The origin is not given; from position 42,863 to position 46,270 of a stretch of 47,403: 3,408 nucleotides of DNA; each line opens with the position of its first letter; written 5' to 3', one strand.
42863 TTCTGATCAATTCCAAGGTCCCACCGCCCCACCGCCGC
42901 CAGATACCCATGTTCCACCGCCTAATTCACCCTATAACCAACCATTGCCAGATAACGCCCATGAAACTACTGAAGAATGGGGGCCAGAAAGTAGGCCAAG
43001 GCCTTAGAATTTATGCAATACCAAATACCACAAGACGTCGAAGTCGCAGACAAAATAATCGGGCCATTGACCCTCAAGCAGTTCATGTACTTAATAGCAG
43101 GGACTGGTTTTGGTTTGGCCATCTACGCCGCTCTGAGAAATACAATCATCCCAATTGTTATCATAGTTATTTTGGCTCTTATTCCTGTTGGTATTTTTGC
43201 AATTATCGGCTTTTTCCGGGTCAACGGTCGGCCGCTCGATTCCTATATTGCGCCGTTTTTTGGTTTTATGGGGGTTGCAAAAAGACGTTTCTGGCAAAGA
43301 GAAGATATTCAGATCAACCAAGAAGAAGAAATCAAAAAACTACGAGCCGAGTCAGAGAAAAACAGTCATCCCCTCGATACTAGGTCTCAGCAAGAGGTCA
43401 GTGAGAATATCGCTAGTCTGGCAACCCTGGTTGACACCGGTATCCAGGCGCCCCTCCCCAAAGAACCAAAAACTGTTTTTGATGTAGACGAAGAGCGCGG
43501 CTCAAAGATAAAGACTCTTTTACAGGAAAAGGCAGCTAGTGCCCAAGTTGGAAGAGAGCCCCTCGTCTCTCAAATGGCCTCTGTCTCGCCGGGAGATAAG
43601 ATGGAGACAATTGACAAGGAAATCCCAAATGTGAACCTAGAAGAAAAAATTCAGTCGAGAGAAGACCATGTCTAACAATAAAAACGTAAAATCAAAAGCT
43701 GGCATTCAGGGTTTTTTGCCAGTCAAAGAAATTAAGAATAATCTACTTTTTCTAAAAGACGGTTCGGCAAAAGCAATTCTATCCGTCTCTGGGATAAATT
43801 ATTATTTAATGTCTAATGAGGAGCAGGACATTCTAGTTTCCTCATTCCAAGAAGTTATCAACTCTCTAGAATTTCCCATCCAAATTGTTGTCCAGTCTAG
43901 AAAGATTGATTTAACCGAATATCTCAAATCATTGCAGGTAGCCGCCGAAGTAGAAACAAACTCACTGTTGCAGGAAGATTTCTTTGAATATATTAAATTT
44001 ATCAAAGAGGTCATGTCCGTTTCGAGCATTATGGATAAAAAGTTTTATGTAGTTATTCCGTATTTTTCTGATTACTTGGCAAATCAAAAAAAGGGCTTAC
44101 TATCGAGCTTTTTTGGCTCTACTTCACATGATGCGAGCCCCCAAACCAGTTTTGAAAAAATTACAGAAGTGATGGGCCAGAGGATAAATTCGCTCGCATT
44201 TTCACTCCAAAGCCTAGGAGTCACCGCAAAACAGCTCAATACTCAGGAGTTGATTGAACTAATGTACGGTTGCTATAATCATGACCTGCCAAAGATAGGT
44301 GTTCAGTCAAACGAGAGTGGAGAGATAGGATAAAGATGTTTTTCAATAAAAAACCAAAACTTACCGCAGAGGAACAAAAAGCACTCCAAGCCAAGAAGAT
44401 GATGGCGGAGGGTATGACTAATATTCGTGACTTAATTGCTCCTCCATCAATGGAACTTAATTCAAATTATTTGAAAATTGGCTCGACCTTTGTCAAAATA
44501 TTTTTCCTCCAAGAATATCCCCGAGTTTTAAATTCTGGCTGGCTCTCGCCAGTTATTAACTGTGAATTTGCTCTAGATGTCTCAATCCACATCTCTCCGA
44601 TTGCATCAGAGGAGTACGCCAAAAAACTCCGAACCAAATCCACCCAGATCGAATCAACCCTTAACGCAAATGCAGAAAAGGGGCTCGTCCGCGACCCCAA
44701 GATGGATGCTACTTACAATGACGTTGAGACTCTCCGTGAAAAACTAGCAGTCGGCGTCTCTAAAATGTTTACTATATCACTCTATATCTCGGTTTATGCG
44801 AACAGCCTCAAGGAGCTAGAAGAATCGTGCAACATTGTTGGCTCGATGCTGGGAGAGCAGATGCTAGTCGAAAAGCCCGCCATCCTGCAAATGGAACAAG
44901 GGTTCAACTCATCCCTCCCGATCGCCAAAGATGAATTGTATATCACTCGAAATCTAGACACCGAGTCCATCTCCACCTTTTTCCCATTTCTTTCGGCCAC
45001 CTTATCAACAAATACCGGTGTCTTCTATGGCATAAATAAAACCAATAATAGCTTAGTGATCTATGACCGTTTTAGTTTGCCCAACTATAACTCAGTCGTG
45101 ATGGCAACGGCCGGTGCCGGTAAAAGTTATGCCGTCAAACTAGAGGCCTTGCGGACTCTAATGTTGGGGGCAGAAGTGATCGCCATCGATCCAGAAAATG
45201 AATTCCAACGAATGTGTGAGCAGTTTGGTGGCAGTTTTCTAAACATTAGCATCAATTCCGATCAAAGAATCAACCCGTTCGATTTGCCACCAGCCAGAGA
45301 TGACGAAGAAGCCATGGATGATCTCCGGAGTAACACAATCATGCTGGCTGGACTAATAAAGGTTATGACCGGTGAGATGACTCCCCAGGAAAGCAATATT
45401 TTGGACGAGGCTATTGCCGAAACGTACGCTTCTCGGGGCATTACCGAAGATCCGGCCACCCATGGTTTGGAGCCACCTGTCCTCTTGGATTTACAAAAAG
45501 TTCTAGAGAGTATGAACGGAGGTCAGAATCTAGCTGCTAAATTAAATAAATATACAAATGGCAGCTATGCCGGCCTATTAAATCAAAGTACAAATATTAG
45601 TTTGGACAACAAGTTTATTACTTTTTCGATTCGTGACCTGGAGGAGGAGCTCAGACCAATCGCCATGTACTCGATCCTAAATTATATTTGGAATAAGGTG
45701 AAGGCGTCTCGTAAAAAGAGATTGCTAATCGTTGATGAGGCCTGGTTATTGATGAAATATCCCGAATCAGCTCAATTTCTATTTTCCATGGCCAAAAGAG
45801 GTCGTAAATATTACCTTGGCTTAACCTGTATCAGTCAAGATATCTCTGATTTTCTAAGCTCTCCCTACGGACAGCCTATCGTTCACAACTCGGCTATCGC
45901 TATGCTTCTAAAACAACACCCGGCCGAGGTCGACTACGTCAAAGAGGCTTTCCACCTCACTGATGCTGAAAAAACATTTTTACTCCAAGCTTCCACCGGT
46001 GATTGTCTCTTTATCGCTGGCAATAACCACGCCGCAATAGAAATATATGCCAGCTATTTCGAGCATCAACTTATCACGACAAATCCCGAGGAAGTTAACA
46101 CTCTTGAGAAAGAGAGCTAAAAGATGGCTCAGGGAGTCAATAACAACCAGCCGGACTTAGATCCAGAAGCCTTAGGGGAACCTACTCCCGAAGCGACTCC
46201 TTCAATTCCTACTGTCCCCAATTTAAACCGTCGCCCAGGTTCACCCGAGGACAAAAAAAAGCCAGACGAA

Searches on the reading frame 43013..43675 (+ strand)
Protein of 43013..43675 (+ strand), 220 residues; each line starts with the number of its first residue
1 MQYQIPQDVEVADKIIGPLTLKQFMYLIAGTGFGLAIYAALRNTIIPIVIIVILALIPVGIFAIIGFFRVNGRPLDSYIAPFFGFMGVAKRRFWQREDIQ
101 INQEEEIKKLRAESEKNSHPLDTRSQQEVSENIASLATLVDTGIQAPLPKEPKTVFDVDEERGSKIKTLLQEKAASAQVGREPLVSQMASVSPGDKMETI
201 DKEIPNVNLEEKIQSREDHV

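Call 16: search_protein_families(library=pfam, proteins=[window:43013-43675:+], max_evalue=0.001)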
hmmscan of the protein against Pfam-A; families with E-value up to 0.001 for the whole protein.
window:43013-43675:+ (220 aa): 1 family
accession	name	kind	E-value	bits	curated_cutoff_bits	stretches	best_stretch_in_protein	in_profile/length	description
PF12666.12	PrgI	-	1.3e-12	48.5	27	1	4-86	1-82/91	PrgI family protein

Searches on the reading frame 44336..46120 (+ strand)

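Call 16: search_protein_families(library=pfam, proteins=[window:44336-46120:+], max_evalue=0.001)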
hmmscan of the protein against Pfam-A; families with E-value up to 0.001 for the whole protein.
window:44336-46120:+ (594 aa): 4 families
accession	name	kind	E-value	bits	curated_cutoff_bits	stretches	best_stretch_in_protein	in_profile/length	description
PF19044.6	P-loop_TraG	-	6e-25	88.2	25.8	1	249-551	28-344/413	TraG P-loop domain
PF12846.13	AAA_10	-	2.4e-12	47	27.5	1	250-520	21-300/362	AAA-like domain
PF03135.19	CagE_TrbE_VirB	-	2.4e-08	34.6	21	1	49-195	62-196/204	CagE, TrbE, VirB family, component of type IV transporter system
PF01935.23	DUF87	-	5.3e-06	27.1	23.2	1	255-319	28-94/220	Helicase HerA, central domain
